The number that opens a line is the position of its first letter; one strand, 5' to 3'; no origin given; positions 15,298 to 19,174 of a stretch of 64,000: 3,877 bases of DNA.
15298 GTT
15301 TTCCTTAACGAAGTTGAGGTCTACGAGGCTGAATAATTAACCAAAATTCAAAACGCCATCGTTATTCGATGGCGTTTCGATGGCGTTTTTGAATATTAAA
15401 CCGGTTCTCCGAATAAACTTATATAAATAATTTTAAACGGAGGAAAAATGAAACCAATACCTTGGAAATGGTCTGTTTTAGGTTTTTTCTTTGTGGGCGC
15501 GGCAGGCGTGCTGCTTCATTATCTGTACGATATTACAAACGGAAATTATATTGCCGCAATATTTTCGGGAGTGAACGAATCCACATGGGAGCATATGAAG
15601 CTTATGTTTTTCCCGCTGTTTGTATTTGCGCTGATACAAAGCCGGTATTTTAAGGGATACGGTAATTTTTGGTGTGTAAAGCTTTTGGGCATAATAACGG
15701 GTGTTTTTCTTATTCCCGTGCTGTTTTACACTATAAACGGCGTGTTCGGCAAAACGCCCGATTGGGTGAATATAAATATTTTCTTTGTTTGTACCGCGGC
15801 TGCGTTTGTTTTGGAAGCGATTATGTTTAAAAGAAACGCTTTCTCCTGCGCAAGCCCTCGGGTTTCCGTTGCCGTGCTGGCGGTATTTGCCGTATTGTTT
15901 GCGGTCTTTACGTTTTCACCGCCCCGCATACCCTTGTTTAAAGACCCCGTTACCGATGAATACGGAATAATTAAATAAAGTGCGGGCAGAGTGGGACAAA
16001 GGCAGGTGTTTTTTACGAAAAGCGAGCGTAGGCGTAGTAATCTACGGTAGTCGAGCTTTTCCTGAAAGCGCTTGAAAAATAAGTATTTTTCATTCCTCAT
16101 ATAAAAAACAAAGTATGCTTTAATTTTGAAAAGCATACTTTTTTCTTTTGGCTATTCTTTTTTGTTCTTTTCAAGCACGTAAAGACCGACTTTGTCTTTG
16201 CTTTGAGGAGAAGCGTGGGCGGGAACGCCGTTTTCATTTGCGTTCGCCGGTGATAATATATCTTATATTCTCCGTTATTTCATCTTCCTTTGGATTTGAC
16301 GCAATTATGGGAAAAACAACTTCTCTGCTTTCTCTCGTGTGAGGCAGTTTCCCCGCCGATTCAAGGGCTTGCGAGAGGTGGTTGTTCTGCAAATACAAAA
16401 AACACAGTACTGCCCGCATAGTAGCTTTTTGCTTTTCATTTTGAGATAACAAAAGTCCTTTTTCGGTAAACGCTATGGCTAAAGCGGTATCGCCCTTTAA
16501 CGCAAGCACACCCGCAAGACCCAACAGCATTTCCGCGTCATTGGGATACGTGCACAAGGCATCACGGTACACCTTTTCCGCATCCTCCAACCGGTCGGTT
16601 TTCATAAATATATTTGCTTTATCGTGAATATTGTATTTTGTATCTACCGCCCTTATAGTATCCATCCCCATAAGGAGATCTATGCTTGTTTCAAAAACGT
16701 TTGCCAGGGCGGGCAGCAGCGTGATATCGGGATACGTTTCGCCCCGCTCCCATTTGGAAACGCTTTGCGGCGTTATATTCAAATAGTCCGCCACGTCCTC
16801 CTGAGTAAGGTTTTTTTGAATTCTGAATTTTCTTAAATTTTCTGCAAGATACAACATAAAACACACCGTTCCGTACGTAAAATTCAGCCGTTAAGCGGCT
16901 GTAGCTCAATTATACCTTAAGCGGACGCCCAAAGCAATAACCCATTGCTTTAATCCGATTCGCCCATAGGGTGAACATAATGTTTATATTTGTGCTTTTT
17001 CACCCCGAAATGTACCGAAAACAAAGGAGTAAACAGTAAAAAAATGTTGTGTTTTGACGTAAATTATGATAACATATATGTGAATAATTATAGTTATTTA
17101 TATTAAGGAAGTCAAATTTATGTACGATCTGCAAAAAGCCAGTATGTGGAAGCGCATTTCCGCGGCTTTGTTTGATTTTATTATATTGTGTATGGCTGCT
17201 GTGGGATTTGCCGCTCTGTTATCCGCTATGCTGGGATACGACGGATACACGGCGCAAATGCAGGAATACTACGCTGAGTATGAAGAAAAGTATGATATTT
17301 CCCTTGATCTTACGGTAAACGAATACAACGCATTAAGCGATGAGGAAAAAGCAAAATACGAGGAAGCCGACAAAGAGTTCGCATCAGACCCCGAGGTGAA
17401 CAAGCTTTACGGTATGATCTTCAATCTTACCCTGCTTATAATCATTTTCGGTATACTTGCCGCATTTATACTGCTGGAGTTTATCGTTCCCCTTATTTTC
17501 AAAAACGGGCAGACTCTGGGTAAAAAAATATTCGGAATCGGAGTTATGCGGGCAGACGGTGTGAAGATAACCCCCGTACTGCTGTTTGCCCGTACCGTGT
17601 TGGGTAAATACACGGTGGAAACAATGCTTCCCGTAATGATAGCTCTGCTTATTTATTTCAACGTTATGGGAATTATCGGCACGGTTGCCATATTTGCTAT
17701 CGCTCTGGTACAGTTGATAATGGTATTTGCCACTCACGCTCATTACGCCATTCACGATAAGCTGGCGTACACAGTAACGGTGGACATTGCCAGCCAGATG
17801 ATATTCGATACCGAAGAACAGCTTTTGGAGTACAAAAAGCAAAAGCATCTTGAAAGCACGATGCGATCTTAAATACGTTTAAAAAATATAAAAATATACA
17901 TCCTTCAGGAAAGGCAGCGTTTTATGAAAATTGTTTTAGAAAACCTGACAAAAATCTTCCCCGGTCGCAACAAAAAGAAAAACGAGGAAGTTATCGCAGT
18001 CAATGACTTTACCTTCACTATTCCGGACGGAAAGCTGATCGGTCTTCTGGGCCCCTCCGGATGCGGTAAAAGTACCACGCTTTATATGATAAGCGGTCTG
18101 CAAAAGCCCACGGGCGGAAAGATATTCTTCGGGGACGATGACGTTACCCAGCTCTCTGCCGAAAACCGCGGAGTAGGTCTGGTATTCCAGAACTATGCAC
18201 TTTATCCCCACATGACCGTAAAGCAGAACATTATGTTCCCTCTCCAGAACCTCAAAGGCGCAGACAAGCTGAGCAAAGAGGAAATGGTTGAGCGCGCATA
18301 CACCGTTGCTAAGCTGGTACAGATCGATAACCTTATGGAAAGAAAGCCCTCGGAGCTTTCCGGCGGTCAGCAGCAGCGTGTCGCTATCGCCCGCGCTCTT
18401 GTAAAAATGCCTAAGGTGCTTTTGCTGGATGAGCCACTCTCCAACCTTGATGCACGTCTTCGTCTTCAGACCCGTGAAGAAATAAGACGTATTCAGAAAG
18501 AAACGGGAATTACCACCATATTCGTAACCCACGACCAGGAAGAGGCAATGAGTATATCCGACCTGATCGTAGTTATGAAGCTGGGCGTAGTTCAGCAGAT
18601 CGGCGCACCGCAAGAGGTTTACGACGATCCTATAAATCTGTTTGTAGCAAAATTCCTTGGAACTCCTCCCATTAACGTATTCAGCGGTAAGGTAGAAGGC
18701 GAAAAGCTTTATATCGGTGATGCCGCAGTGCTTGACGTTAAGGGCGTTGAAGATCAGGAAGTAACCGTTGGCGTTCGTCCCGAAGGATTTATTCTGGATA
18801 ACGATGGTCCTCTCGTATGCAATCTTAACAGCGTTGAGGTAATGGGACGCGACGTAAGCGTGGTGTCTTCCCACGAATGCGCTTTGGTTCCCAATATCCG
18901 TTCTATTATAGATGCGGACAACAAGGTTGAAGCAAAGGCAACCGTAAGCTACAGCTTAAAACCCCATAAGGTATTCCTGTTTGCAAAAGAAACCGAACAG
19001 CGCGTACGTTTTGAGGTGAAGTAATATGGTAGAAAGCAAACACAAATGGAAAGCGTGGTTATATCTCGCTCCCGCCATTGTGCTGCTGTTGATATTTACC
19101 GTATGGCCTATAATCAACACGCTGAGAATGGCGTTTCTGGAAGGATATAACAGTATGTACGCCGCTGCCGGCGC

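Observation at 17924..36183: Candidate extracellular nucleic-acid foraging locus: a secreted-nuclease/ABC-import operon converging on a ten-gene nucleotide-to-central-metabolism operon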

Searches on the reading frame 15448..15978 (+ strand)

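Call 10: search_protein_families(library=pfam, proteins=[window:15448-15978:+], max_evalue=0.001)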
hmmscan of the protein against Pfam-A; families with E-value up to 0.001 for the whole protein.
window:15448-15978:+ (176 aa): 1 family
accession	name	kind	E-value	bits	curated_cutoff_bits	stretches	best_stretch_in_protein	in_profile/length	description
PF20122.4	DUF6512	-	8.4e-28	98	26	1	7-174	11-181/181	Family of unknown function (DUF6512)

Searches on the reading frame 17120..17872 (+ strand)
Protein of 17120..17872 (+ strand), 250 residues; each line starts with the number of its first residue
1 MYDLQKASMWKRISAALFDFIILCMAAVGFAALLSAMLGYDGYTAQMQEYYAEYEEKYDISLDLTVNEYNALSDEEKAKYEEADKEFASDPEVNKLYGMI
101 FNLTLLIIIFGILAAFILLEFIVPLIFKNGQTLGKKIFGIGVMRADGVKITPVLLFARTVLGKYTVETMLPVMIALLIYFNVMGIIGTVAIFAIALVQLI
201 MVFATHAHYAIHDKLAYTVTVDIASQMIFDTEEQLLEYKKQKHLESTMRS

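Call 10: search_protein_families(library=pfam, proteins=[window:17120-17872:+], max_evalue=0.001)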
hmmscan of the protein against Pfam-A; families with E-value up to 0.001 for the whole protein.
window:17120-17872:+ (250 aa): 1 family
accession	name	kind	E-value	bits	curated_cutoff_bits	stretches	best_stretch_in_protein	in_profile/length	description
PF06271.18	RDD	-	3.9e-15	56.8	24.1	1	7-216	2-136/137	RDD family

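Call 75: search_protein_families(library=ncbifam, proteins=[window:17120-17872:+], max_evalue=0.00001)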
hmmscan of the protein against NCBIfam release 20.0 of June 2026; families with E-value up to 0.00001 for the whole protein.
window:17120-17872:+ (250 aa): 0 families

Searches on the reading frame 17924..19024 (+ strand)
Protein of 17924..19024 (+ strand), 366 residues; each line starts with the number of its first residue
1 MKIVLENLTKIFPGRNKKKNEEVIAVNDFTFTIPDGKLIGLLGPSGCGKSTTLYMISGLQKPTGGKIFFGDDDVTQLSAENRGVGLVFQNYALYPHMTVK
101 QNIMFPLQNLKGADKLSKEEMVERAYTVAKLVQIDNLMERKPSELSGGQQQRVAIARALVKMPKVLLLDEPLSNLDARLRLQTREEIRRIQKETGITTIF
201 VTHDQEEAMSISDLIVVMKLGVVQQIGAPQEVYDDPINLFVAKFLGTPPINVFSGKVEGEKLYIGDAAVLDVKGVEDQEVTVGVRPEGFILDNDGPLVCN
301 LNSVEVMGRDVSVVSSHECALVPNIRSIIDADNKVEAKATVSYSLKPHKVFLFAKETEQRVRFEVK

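Call 3: search_protein_families(library=pfam, proteins=[window:17924-19024:+], max_evalue=0.01)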
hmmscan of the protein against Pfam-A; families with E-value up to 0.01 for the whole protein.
window:17924-19024:+ (366 aa): 4 families
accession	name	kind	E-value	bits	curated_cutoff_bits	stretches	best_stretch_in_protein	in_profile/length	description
PF00005.33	ABC_tran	-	2.5e-37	129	25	1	27-172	2-136/137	ABC transporter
PF17850.7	CysA_C_terminal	-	8.2e-07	30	29.7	1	251-287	1-39/43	CysA C-terminal regulatory domain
PF17912.7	OB_MalK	-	9.2e-06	26.9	27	1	246-287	1-51/53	MalK OB fold domain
PF13304.12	AAA_21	-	1.5e-05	25.6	27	0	139-206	232-301/304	AAA domain, putative AbiEii toxin, Type IV TA system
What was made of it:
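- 17924..19024 (+): ABC ATPase, MalK/UgpC type. ABC_tran at E=2.5e-37, with C-terminal OB_MalK/CysA_C hits (call 3).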

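Call 6: search_protein_families(library=ncbifam, proteins=[window:17924-19024:+], max_evalue=0.001)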
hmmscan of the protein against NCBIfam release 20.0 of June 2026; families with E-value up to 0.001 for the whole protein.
window:17924-19024:+ (366 aa): 187 families (the best 25 are shown)
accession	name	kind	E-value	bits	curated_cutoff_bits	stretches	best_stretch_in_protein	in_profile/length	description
NF008653.0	PRK11650.1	subfamily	1.4e-102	343.4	432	1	17-361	11-355/357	sn-glycerol-3-phosphate ABC transporter ATP-binding protein UgpC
NF040933.2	ABC_arch_GlcV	equivalog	2.4e-98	329.3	450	1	2-325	2-321/357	glucose ABC transporter ATP-binding protein GlcV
TIGR03265.1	PhnT2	equivalog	1.3e-93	314.1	457.7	1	16-346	10-345/353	putative 2-aminoethylphosphonate ABC transporter ATP-binding protein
NF006987.0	PRK09452.1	equivalog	1.1e-91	307.4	482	1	17-260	24-261/378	spermidine/putrescine ABC transporter ATP-binding protein PotA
TIGR01187.1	potA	subfamily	2.3e-87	293.1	355.6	1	41-289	1-252/325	polyamine ABC transporter ATP-binding protein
NF008513.0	PRK11432.1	equivalog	6.2e-87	291.8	496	1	21-355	17-349/351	ferric ABC transporter ATP-binding protein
NF043075.1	MMSYN1_0197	equivalog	3.1e-84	282.8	550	1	18-350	10-336/341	spermidine/putrescine ABC transporter ATP-binding protein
NF008233.0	PRK11000.1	equivalog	1.9e-83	280.4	568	1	18-358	11-358/369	maltose/maltodextrin ABC transporter ATP-binding protein MalK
TIGR00968.1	3a0106s01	subfamily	1.4e-78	263.7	342.75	1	17-247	7-233/237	sulfate ABC transporter ATP-binding protein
NF008105.0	PRK10851.1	equivalog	2e-78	263.6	502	1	18-301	10-292/362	sulfate/thiosulfate ABC transporter ATP-binding protein CysA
NF040840.2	tungstate_WtpC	equivalog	2.6e-73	247.3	440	1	24-294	14-281/347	tungstate ABC transporter ATP-binding protein WtpC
NF008621.0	PRK11607.1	equivalog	2.3e-71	240.6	613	1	16-277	24-290/377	putrescine ABC transporter ATP-binding subunit PotG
TIGR03258.1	PhnT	equivalog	6.7e-71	239.2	499.15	1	24-258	22-251/359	2-aminoethylphosphonate ABC transport system ATP-binding subunit PhnT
TIGR01186.1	proV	subfamily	1.1e-62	212.2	326.6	1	22-247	5-232/363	betaine/proline/choline family ABC transporter ATP-binding protein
NF040729.1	ABC_ATP_SaoA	equivalog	1.2e-53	182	360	1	2-219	1-207/248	ABC transporter ATP-binding protein SaoA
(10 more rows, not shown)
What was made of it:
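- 17924..19024 (+): Best NCBIfam hit is UgpC, below its equivalog cutoff (call 6).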
